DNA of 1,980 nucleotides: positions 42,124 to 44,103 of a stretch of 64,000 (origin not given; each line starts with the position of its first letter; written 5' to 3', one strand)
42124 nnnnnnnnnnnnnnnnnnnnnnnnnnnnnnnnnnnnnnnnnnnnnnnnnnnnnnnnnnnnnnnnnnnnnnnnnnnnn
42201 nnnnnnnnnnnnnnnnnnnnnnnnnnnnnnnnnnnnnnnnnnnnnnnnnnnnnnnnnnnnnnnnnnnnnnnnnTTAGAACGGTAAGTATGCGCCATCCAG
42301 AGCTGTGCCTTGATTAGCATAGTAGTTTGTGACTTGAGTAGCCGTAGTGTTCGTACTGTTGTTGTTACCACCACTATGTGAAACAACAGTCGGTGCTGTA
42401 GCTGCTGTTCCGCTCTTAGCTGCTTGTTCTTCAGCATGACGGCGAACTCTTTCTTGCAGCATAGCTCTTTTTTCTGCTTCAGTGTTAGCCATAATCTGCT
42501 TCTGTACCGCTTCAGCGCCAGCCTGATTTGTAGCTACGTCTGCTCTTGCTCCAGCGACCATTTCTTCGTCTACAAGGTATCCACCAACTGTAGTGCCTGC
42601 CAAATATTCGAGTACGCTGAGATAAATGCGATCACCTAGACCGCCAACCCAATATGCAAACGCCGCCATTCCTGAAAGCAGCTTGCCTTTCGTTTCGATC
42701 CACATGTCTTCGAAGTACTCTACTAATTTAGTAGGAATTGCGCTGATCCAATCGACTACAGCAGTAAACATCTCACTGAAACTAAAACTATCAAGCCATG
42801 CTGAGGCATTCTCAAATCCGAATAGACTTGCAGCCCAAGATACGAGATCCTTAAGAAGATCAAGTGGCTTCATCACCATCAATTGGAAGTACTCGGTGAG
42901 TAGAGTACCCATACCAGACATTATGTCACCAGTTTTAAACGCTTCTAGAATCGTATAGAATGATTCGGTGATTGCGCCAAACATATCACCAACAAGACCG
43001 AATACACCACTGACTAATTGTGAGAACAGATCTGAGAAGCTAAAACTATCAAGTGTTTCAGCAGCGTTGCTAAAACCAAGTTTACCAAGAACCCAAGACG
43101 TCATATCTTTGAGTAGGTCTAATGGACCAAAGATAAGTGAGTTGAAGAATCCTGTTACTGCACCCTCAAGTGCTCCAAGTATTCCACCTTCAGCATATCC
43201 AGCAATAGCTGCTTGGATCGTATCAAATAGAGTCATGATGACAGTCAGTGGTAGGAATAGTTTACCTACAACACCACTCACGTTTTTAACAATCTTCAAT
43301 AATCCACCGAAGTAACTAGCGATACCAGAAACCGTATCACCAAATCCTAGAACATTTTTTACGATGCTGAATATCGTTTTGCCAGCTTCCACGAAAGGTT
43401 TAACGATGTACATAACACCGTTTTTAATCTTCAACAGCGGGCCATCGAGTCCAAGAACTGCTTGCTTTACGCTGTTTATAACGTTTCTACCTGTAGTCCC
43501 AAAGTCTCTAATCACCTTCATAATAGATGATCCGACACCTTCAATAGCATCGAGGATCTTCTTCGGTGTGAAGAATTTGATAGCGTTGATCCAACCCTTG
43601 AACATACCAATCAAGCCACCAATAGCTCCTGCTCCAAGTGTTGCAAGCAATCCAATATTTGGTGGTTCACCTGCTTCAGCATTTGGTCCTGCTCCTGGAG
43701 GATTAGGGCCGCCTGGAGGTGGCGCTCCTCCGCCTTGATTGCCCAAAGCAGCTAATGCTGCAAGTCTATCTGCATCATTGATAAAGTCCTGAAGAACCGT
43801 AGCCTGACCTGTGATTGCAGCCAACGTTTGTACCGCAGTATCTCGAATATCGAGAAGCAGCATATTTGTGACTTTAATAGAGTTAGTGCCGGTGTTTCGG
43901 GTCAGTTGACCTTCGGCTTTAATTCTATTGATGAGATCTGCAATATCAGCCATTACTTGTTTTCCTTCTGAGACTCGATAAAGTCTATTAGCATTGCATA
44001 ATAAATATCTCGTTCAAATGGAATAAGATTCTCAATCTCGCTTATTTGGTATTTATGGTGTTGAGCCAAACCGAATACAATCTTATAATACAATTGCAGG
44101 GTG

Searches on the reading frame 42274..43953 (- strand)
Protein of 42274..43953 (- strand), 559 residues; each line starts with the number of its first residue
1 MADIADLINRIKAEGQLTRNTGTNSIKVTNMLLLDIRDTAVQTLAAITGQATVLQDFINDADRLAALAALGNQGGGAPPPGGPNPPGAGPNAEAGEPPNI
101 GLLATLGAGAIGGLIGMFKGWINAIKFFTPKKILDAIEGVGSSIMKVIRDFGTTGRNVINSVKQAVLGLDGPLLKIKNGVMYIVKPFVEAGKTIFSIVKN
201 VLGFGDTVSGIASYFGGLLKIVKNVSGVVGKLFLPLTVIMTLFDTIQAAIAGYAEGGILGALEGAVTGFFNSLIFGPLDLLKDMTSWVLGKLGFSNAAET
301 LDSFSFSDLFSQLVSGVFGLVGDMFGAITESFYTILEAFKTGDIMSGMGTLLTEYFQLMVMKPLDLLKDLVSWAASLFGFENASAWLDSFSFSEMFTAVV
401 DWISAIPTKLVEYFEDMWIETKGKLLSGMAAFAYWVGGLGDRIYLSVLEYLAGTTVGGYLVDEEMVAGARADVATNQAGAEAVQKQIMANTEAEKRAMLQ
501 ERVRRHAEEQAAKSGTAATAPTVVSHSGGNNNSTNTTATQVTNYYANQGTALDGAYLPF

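Call 42: search_protein_families(library=phrogs, proteins=[window:42274-43953:-], max_evalue=0.01)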
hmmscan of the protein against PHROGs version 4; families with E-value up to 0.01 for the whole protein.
window:42274-43953:- (559 aa): 3 families
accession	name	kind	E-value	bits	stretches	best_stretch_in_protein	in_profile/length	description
phrog_27688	-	unknown function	1.1e-10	41.8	2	325-392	239-307/567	-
phrog_58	-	tail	0.00072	19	1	51-385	578-966/1544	tail length tape measure protein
phrog_1272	-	tail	0.0048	15.6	1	110-369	606-836/1606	tail length tape measure protein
